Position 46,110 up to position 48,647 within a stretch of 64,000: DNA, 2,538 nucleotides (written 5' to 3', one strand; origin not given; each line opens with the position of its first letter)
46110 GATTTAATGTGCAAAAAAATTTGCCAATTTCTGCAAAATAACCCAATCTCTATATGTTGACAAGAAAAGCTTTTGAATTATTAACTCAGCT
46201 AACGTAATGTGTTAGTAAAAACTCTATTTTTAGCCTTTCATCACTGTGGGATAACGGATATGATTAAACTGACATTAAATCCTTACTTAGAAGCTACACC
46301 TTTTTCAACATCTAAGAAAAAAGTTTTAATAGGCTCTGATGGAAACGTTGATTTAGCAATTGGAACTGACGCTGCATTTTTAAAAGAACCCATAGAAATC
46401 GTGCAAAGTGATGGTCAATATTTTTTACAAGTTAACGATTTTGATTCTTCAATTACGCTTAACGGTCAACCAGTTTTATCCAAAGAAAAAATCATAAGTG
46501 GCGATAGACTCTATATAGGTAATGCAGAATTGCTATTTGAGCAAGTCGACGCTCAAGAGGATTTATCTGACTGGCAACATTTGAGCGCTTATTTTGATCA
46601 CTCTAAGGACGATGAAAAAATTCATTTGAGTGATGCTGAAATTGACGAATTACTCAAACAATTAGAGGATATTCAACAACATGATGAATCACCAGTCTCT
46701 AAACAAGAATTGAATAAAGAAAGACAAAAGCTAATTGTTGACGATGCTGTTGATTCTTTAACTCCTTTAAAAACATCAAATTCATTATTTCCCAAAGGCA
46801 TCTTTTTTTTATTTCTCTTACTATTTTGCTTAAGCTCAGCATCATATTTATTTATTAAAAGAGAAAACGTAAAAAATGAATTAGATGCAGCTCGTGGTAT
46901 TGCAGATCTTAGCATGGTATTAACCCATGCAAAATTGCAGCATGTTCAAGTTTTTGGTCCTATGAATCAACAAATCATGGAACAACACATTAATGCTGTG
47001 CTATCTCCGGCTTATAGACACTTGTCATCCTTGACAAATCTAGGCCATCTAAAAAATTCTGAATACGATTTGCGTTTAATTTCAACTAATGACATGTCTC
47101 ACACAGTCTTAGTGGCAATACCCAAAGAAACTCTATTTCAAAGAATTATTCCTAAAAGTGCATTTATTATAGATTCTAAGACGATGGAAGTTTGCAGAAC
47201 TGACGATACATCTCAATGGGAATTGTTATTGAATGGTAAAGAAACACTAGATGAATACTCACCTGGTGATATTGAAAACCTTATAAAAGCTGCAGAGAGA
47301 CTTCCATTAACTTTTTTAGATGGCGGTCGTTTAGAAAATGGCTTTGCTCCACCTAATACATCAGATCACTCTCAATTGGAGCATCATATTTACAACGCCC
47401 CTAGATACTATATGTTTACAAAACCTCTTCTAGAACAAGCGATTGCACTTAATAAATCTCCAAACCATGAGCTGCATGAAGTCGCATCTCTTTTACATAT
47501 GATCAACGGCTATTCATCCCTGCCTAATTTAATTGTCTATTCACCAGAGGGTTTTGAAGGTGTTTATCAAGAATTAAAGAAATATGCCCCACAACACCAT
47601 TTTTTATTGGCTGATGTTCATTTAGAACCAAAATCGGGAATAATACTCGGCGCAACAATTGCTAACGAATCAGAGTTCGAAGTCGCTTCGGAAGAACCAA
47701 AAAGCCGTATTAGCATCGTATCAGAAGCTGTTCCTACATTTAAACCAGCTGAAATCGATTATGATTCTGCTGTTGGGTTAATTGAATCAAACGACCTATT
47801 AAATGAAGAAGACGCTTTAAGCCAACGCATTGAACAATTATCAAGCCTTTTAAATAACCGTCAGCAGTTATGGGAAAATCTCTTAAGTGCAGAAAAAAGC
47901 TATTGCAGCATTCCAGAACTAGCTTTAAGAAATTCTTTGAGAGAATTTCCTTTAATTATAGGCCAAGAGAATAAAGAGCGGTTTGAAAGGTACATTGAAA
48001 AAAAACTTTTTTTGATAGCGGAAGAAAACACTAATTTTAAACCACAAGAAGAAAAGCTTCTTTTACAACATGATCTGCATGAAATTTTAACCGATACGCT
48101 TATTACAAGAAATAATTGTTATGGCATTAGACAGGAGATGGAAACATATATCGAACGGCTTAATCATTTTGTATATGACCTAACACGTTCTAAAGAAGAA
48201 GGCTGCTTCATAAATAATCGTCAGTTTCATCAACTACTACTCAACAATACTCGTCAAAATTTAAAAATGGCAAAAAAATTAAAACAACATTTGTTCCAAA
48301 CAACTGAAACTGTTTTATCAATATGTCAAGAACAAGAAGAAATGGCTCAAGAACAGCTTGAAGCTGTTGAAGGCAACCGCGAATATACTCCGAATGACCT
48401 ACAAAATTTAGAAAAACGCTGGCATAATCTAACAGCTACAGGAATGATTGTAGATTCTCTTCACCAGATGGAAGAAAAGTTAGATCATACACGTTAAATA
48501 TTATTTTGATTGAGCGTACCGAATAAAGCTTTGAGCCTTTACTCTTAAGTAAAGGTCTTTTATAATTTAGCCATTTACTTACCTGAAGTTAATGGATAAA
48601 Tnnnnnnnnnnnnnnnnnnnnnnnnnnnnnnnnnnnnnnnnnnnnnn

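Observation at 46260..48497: FHA-like, single-pass membrane protein with YscD/EscD-like topology between uhpC and hisS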

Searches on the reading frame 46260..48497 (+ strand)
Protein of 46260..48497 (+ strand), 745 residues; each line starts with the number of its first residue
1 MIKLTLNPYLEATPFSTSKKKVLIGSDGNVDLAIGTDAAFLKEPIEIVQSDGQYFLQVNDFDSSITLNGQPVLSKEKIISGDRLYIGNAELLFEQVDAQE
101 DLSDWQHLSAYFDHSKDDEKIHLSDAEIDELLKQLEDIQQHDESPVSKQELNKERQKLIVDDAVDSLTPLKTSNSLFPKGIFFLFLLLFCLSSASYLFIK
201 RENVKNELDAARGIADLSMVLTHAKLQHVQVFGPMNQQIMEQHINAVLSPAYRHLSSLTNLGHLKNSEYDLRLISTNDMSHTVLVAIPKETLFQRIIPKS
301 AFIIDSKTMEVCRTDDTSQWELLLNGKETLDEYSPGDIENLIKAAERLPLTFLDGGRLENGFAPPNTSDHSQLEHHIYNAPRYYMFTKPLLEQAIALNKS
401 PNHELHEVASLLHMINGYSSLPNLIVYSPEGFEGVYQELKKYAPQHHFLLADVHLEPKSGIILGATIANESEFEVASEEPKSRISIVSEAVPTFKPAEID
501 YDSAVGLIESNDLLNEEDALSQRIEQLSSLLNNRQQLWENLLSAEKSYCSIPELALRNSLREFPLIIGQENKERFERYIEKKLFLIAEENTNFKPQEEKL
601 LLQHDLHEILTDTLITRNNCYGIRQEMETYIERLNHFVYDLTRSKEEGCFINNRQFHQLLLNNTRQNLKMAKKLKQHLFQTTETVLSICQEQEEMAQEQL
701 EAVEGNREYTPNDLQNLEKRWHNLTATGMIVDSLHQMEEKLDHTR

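Call 5: search_protein_families(library=pfam, proteins=[window:46260-48497:+], max_evalue=0.1)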
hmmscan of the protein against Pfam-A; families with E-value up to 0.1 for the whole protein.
window:46260-48497:+ (745 aa): 1 family
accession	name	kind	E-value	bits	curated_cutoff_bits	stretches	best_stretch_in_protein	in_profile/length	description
PF00498.31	FHA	-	0.024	15.5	20.7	0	23-87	2-67/67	FHA domain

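Call 6: search_protein_families(library=ncbifam, proteins=[window:46260-48497:+], max_evalue=0.1)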
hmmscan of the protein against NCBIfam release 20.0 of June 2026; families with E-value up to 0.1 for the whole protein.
window:46260-48497:+ (745 aa): 0 families

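Call 7: find_homologous_proteins(query=window:46260-48497:+)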
Query window:46260-48497:+ (745 aa): 3 proteins with E <= 0.001 among 8000 candidates.
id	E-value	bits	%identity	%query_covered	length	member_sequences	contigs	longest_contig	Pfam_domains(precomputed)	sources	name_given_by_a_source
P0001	0.0e+0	1659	100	100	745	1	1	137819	-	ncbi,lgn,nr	ncbi:MAG: hypothetical protein JHC93_00375 [Parachlamydiales bacterium]|nr:hypothetical protein [Par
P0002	2.1e-45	173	32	63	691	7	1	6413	-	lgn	-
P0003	9.4e-33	132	31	41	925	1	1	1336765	-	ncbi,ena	-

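Call 9: find_encoding_contigs(protein=P0003, flank=10000)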
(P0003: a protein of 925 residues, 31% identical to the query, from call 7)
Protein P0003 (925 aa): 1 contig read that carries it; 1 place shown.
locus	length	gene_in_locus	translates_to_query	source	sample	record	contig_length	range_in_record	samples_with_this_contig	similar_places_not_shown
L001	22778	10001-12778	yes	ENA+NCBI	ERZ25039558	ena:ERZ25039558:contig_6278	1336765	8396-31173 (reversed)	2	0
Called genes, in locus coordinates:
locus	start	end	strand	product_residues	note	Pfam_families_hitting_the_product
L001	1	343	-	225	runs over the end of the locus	-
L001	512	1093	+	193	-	PF05635:23S_rRNA_IVP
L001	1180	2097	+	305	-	PF05153:MIOX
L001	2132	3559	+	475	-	PF20085:TGL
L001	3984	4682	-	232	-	PF01209:Ubie_methyltran (weak), PF05175:MTS, PF06325:PrmA, PF13489:Methyltransf_23, PF08241:Methyltransf_11, PF08242:Methyltransf_12, PF13649:Methyltransf_25, PF13847:Methyltransf_31, +1 more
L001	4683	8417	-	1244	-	PF02811:PHP, PF07733:DNA_pol3_alpha, PF17657:DNA_pol3_finger, PF14579:HHH_6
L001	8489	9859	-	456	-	PF00083:Sugar_tr (faint), PF07690:MFS_1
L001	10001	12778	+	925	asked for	-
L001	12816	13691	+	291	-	PF01697:Glyco_transf_92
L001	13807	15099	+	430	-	PF13393:tRNA-synt_His, PF00587:tRNA-synt_2b, PF03129:HGTP_anticodon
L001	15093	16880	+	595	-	PF01336:tRNA_anti-codon, PF00152:tRNA-synt_2, PF02938:GAD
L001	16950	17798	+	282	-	PF01346:FKBP_N, PF00254:FKBP_C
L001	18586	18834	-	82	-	-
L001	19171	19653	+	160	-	-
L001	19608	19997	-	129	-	PF00392:GntR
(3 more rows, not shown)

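Call 10: find_encoding_contigs(protein=P0002, flank=10000)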
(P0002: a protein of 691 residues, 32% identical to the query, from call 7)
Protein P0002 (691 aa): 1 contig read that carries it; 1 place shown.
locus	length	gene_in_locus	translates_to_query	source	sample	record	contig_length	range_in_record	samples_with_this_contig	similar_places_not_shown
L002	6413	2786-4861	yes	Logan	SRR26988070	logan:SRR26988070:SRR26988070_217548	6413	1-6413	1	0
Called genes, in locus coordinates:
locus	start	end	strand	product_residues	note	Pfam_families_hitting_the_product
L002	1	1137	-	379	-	?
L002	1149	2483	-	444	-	PF07690:MFS_1, PF00083:Sugar_tr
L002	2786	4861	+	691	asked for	-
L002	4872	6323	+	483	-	PF13393:tRNA-synt_His, PF00587:tRNA-synt_2b, PF03129:HGTP_anticodon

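Call 13: find_related_loci(query=A1, collection=genome_contigs, flank=8000)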
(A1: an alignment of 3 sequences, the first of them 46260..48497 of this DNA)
Query A1 (745 aa) in genome_contigs; peptide patterns used: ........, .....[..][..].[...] (x = any residue, [..] = any of these).
58 stretches matched a pattern; 43 encode a relative of the query (tblastn E <= 1e-3); 42 distinct loci.
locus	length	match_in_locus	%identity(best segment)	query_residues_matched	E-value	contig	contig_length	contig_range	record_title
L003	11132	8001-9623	29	1-581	3e-46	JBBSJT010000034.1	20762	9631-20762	MAG: Chlamydiia bacterium isolate LS4_metabat2.075 LS4_metabat2.075_K_2826981_L_20762_cov_14.0005, whole genome shotgun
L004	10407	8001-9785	30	1-534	1e-40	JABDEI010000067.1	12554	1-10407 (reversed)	MAG: Chlamydiae bacterium isolate BWMinHeated_Nextera37_MAG3 3300020917.a:Ga0207105_1241, whole genome shotgun sequence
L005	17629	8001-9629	26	1-480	2e-38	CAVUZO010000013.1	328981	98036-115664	MAG: uncultured Parachlamydiaceae bacterium isolate MFD04540.bin.2.15 genome assembly, contig: contig_959, whole genome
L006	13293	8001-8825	34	199-467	3e-37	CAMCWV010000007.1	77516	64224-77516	MAG: Waddlia chondrophila WSU 86-1044 isolate MH-21oct19-270 genome assembly, contig: MH-21oct19-C429, whole genome shot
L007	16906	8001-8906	31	169-465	4e-37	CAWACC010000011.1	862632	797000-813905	MAG: uncultured Parachlamydiaceae bacterium isolate MFD09286.bin.2.11 genome assembly, contig: contig_62823, whole genom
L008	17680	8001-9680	26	1-544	8e-37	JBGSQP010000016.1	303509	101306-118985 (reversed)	MAG: Waddlia sp. isolate JTS-AC334 k141_2539904, whole genome shotgun sequence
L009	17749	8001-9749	31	1-462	1e-36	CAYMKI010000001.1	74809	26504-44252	MAG TPA_asm: uncultured bacterium isolate SRP296810_co1_95 genome assembly, contig: NODE_278_length_74809_cov_5.422947,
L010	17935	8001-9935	29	1-535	2e-36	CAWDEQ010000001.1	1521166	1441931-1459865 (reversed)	MAG: uncultured Parachlamydiaceae bacterium isolate MFD05580.bin.1.8 genome assembly, contig: contig_10034, whole genome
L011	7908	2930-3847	31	161-465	1e-36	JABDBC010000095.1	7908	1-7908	MAG: Chlamydiae bacterium isolate BWMinControl_Nextera80_MAG2 3300020740.a:Ga0207056_1172, whole genome shotgun sequence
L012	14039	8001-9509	25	19-478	3e-35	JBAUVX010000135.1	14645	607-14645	MAG: Waddliaceae bacterium isolate MFD09781_ilm_asm_bin19 k127_49178, whole genome shotgun sequence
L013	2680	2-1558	26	5-476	1e-35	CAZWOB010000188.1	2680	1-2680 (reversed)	MAG TPA_asm: uncultured bacterium isolate binchicken_co334_43 genome assembly, contig: NODE_87347_length_2680_cov_9.6716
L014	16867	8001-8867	30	181-465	2e-34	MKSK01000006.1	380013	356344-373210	MAG: Chlamydiales bacterium 38-26 SCNpilot_expt_500_p_scaffold_38, whole genome shotgun sequence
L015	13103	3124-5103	31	1-465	2e-34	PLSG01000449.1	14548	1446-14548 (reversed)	MAG: Parachlamydiaceae bacterium isolate bog_1457 73.20120700_S1D.416_contig_42061, whole genome shotgun sequence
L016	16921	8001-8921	30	183-480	4e-34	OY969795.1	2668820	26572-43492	MAG: uncultured Parachlamydiaceae bacterium isolate MFD05502.bin.c.3 genome assembly, chromosome: 1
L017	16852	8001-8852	31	188-461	4e-34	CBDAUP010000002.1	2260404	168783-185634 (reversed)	MAG: Parachlamydiaceae bacterium isolate 80808b01-bdcd-45dd-a412-a3e3b2eb81fe genome assembly, contig: contig_2, whole g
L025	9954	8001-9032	29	138-479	2e-31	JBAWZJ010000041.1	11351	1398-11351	MAG: Parachlamydiaceae bacterium isolate ELA112 MAG112_41, whole genome shotgun sequence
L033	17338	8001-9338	26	1-435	4e-27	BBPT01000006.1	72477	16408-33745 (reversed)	Parachlamydiaceae bacterium HS-T3 DNA, contig: NODE_6, whole genome shotgun sequence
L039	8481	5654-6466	26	201-462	1e-22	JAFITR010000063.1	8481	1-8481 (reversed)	Simkania negevensis isolate AH-315-G07 AH-315-G07_63, whole genome shotgun sequence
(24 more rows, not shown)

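Call 21: search_protein_representatives(alignment_id=A1)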
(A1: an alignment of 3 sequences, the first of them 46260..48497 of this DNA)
Query: 3 sequences, 788 profile positions. Proteins with E-value up to 0.001 (for the whole library): 679; up to 1e-10: 404; up to 1e-30: 338. The best 150 are listed.
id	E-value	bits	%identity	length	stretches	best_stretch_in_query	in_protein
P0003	0.0e+00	1334.2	-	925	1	1-788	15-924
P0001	0.0e+00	1037.1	-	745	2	211-788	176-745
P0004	1.6e-236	803.8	-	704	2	192-784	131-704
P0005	9.0e-223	758.4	-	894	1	1-786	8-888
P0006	1.9e-209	714.3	-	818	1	1-784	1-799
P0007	1.4e-206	704.8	-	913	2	86-783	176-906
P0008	3.8e-206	703.4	-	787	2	1-511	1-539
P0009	2.8e-205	700.5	-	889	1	1-785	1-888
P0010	3.1e-205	700.4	-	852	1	1-786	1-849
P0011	4.9e-201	686.5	-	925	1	1-783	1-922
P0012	2.3e-199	681.0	-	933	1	1-784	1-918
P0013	1.8e-198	678.0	-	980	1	1-786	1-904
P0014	4.1e-197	673.5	-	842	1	1-784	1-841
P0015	2.8e-192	657.5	-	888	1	1-786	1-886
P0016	2.9e-191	654.2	-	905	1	1-785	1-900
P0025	2.8e-186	637.7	-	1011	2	1-622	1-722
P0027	8.5e-186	636.1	-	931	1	1-785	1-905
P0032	6.5e-183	626.6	-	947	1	1-785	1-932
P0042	1.5e-178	612.1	-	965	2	1-622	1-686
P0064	4.6e-159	547.7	-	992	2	1-629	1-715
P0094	3.5e-150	518.3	-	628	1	214-788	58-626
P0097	1.5e-149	516.2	-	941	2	1-614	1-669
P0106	4.1e-146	504.8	-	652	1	167-784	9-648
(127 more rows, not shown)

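Call 23: find_homologous_proteins(query=A2, max_evalue=0.001)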
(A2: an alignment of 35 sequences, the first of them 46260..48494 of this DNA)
Query A2 (35 sequences) (745 aa, profile of the alignment): 2 proteins with E <= 0.001 among 8000 candidates.
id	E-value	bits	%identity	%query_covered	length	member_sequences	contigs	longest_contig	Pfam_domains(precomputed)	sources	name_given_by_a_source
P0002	1.1e-244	833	32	63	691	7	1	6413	-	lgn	-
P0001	7.7e-145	502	100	100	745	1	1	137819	-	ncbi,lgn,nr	ncbi:MAG: hypothetical protein JHC93_00375 [Parachlamydiales bacterium]|nr:hypothetical protein [Par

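Call 26: search_solved_structures(query=A3, max_evalue=1, show_alignments=3)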
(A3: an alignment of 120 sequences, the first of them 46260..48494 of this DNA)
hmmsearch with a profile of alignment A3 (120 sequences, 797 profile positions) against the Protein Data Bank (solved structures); distinct sequences matched with E-value up to 1: 10.
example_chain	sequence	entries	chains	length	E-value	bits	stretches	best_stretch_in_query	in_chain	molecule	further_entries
3po8_A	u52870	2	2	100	0.0033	19.1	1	19-101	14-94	Putative uncharacterized protein TB39.8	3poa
2lc1_A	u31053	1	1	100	0.004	18.8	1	19-101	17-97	Putative uncharacterized protein TB39.8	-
3oun_A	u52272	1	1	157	0.021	16.5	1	20-100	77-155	Putative uncharacterized protein TB39.8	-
2kog_A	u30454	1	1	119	0.094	14.3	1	172-241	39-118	Vesicle-associated membrane protein 2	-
8f5h_A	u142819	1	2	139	0.11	14.1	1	585-698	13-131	S2hlx_EX_19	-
3hd7_A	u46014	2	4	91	0.22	13.1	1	178-241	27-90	Vesicle-associated membrane protein 2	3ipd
2kkl_A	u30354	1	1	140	0.25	12.9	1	33-108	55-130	Uncharacterized protein Mb1858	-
2aff_A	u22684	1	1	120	0.35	12.4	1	39-109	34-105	Antigen KI-67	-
1r21_A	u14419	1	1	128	0.43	12.1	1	39-109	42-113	Antigen Ki-67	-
3bdw_B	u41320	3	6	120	0.73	11.4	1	40-104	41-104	NKG2-A/NKG2-B type II integral membrane protein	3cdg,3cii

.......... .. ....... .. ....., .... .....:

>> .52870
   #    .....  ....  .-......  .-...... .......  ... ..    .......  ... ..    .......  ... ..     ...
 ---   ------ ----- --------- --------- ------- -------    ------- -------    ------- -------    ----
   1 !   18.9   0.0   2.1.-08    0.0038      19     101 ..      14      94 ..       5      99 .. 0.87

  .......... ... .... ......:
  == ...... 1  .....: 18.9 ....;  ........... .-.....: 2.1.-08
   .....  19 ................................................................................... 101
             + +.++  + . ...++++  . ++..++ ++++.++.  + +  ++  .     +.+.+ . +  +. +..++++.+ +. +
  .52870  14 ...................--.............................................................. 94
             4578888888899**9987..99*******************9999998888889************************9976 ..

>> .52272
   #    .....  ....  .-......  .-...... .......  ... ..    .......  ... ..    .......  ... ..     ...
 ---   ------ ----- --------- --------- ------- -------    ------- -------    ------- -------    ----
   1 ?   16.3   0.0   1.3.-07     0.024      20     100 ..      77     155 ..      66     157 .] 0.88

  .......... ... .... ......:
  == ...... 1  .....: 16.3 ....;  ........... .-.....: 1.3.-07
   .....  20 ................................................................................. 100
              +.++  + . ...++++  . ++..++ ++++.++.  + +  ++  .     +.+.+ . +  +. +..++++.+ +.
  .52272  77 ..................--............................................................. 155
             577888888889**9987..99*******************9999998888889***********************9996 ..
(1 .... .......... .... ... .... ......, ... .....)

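Call 28: search_protein_families(library=pfam, alignment_id=A2, max_evalue=0.01)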
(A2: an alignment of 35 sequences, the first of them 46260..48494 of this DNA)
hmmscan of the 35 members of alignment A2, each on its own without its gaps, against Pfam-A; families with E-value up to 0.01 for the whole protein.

A. member 1, window:46260-48494:+ (745 aa): 0 families

B. families by the number of members that match (of 35 scanned): 5 families
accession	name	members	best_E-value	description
PF16697.10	Yop-YscD_cpl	19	4.9e-08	Inner membrane component of T3SS, cytoplasmic domain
PF00498.31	FHA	14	4e-07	FHA domain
PF18882.5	DUF5647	1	0.00028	Family of unknown function (DUF5647)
PF09911.14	DUF2140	1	0.0019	Uncharacterized protein conserved in bacteria (DUF2140)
PF18348.7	SH3_16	1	0.004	Bacterial dipeptidyl-peptidase Sh3 domain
